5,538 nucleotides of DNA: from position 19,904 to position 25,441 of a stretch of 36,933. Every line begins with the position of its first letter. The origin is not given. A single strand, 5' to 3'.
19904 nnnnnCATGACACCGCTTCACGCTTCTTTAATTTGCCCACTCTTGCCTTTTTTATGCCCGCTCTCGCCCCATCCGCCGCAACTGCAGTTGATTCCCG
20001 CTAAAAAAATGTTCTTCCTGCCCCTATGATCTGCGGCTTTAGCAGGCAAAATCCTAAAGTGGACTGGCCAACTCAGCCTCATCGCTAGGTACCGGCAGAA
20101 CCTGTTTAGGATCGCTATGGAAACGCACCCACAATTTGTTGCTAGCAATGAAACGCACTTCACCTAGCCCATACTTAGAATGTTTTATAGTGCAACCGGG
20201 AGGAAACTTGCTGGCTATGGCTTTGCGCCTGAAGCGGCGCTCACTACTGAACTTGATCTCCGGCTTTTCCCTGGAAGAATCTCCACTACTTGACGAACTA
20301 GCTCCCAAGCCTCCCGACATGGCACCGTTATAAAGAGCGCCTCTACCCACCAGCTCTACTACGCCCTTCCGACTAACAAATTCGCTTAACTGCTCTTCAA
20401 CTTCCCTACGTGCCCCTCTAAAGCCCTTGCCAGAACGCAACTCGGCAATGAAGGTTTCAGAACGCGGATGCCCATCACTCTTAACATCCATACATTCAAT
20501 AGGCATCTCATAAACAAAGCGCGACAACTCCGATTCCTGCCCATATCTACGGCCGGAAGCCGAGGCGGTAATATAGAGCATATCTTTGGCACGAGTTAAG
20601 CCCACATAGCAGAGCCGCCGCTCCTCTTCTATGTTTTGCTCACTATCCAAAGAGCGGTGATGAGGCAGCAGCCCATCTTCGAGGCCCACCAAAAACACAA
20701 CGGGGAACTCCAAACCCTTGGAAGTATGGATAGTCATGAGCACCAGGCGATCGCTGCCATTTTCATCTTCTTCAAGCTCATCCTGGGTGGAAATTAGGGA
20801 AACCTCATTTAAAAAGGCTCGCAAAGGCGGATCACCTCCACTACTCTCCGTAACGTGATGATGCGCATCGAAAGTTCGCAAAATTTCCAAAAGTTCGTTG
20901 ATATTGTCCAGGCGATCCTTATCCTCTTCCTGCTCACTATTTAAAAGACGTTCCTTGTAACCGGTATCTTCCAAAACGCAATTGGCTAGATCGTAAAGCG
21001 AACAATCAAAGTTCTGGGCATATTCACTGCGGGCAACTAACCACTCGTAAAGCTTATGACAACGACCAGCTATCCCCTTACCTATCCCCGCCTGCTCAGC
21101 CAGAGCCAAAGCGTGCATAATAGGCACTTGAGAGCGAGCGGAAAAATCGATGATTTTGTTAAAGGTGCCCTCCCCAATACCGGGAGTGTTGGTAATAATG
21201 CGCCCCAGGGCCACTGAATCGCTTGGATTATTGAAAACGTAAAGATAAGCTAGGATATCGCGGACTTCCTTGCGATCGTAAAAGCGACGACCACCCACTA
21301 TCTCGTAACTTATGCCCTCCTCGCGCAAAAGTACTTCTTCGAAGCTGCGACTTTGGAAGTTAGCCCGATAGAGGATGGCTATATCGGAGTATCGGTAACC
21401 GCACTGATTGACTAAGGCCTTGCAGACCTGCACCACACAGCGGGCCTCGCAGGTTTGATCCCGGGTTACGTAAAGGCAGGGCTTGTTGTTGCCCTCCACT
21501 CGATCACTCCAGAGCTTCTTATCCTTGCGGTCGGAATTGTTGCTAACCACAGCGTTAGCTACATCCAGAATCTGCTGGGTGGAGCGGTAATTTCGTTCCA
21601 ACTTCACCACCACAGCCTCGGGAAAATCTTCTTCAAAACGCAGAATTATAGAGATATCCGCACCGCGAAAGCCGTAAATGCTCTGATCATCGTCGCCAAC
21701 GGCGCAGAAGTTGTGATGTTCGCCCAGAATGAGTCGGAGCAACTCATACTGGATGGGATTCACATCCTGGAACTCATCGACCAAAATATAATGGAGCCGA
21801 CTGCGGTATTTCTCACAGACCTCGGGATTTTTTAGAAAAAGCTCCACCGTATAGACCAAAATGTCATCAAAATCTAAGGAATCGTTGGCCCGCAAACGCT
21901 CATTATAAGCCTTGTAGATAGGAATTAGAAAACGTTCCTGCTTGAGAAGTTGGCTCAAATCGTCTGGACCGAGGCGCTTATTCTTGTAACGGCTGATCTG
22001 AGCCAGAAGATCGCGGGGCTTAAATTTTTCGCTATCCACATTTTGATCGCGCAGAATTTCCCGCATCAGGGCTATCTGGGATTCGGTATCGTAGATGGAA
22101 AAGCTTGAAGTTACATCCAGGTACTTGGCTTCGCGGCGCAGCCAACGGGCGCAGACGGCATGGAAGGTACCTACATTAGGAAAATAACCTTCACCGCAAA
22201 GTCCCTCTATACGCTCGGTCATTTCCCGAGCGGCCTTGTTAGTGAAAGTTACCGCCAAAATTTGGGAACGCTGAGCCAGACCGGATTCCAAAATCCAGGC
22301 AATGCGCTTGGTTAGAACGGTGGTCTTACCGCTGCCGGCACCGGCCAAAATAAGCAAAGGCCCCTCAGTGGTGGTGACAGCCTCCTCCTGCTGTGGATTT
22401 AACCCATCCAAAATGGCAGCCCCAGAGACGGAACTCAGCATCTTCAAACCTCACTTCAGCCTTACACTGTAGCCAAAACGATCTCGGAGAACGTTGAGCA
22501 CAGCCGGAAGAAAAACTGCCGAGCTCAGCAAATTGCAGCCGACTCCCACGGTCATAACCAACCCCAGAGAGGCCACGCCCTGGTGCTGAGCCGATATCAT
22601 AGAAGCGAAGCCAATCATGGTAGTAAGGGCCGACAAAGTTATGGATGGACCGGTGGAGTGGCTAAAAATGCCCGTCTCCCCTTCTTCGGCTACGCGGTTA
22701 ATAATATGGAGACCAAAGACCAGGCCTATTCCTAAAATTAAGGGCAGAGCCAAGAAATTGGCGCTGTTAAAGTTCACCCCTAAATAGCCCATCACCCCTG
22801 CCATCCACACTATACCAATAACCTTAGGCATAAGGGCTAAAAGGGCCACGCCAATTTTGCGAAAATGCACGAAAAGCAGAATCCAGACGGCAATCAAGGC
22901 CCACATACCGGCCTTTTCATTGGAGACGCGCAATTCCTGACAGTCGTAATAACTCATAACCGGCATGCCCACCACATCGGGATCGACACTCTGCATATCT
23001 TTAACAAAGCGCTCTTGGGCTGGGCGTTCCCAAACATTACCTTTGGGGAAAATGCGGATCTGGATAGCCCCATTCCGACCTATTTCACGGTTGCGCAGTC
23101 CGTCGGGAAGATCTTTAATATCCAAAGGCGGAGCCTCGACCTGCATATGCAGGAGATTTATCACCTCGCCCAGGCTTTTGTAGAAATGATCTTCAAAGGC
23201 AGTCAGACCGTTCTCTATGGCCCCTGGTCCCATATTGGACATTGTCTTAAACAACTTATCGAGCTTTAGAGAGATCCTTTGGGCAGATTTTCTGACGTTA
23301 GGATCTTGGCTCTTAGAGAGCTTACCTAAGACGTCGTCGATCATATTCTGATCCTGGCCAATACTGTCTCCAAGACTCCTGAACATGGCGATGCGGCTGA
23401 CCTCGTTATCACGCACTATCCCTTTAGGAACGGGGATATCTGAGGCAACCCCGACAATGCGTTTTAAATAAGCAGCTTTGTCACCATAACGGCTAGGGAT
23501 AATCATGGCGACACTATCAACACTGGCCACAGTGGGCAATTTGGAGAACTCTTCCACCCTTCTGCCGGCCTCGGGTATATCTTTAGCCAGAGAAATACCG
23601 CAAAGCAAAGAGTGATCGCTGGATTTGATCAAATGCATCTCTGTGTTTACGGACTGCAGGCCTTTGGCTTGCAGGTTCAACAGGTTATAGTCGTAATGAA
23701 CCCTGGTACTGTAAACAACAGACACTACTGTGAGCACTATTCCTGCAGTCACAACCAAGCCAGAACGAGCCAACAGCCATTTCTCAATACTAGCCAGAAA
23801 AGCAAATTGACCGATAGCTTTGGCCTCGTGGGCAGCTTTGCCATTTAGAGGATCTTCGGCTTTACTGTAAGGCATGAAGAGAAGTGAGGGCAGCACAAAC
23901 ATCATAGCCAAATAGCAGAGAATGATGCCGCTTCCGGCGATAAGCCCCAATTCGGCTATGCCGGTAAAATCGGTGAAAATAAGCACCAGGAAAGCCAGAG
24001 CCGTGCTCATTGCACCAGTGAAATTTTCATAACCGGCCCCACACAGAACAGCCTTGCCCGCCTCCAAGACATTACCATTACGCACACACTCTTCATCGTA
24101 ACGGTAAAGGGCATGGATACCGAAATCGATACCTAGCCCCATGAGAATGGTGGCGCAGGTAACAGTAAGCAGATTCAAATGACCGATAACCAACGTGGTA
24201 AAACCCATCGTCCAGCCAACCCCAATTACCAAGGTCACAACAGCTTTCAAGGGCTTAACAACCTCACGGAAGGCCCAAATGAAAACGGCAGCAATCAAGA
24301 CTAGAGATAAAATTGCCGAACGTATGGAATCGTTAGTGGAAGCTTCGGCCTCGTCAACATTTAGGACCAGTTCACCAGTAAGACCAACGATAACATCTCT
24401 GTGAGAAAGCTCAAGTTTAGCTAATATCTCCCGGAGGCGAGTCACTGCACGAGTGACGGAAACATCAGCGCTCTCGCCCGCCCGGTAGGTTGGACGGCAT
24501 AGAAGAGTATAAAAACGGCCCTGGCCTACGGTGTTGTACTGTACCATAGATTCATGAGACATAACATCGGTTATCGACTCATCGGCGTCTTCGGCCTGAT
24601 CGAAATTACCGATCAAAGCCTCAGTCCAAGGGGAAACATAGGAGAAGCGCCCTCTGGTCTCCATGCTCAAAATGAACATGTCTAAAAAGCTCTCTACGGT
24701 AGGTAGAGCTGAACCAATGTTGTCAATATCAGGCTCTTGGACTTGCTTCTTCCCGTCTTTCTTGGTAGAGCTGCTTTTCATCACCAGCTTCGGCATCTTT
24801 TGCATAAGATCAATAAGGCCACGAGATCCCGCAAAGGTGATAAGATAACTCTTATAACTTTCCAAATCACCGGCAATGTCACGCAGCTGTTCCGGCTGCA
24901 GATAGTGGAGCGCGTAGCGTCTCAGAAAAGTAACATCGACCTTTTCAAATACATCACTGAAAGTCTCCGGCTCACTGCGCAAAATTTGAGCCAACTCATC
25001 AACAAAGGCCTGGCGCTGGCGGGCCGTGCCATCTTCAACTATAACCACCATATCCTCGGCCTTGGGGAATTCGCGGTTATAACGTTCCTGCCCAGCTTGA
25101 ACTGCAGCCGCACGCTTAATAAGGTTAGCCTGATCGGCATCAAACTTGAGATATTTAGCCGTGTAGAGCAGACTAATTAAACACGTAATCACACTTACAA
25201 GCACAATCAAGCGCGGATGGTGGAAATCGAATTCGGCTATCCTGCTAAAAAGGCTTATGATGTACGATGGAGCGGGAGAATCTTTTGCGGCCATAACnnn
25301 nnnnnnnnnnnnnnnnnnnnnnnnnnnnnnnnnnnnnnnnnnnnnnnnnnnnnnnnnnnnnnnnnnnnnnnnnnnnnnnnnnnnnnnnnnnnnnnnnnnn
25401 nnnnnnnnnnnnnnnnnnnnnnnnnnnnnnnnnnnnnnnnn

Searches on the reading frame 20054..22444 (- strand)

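Call 26: search_protein_families(library=pfam, proteins=[window:20054-22444:-], max_evalue=0.001)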
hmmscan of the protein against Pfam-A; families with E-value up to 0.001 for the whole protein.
window:20054-22444:- (796 aa): 6 families
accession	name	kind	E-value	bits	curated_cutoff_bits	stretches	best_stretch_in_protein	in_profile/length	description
PF00580.27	UvrD-helicase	-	4.7e-90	302.4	23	1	15-275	1-271/271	UvrD/REP helicase N-terminal domain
PF13361.12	UvrD_C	-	1.4e-70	238.9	25.6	1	280-628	1-348/350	UvrD-like helicase C-terminal domain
PF13245.12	AAA_19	-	1.9e-26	93.3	25.1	1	19-260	1-134/134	AAA domain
PF13538.12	UvrD_C_2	-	1.1e-09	38.4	27.4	1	568-625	3-51/52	UvrD-like helicase C-terminal domain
PF01443.25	Viral_helicase1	-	9.5e-08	32.6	21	0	550-625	163-226/228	Viral superfamily 1 RNA helicase core domain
PF13604.12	AAA_30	-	2.4e-06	27.9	27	1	15-79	2-66/191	AAA domain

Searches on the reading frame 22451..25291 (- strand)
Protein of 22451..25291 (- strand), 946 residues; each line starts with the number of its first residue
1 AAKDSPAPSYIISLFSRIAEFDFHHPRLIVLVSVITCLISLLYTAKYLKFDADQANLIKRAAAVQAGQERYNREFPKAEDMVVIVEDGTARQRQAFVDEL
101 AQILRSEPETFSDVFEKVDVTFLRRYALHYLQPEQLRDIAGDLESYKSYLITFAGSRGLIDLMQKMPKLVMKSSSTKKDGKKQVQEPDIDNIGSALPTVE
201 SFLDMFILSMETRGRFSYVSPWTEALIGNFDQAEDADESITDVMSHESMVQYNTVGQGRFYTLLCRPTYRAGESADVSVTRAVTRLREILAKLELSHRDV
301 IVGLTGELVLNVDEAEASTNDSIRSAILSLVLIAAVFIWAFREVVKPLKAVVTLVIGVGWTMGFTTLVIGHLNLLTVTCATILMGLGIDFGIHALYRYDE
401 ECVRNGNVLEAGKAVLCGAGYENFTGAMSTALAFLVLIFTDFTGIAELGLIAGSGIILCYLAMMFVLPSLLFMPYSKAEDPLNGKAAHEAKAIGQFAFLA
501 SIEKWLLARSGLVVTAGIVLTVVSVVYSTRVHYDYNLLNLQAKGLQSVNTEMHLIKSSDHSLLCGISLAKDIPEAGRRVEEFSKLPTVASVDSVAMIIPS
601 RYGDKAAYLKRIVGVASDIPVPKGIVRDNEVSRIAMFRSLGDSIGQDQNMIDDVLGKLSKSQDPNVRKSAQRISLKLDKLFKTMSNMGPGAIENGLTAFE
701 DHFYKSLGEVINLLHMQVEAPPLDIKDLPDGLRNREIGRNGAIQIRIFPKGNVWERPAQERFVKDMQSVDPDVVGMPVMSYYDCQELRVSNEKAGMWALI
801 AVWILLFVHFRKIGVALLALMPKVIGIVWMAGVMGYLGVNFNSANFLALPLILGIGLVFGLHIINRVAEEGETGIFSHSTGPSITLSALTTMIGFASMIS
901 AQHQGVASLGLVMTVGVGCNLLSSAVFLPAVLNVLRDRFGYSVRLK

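Call 26: search_protein_families(library=pfam, proteins=[window:22451-25291:-], max_evalue=0.001)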
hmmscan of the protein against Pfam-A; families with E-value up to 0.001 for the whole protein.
window:22451-25291:- (946 aa): 1 family
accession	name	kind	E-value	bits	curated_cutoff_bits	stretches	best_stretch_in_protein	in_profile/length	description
PF03176.21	MMPL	-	2.3e-22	79.8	20.5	2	271-473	95-301/333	MMPL family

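Call 56: search_protein_families(library=ncbifam, proteins=[window:22451-25291:-], max_evalue=0.001)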
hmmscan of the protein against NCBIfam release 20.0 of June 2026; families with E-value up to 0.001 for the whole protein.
window:22451-25291:- (946 aa): 5 families
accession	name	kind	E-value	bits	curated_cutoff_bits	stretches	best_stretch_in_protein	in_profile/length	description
TIGR03480.1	HpnN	hypoth_equivalog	8.3e-157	523.6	751.85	2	197-933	145-857/862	hopanoid biosynthesis associated RND transporter like protein HpnN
NF052374.1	HopndTporHpnN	equivalog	8.2e-96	321.9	1100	2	281-932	232-854/858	hopanoid transporter HpnN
NF045600.2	BstA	equivalog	1e-83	281.8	1400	1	15-935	5-897/903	sterol transporter cytoplasmic membrane protein BstA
TIGR00921.1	2A067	subfamily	5.1e-54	183.5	351.9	2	284-472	543-732/733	hydrophobe/amphiphile efflux-3 (HAE3) family transporter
TIGR00833.1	actII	subfamily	2.3e-32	112.2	874.7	2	272-539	126-390/910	MMPL family RND transporter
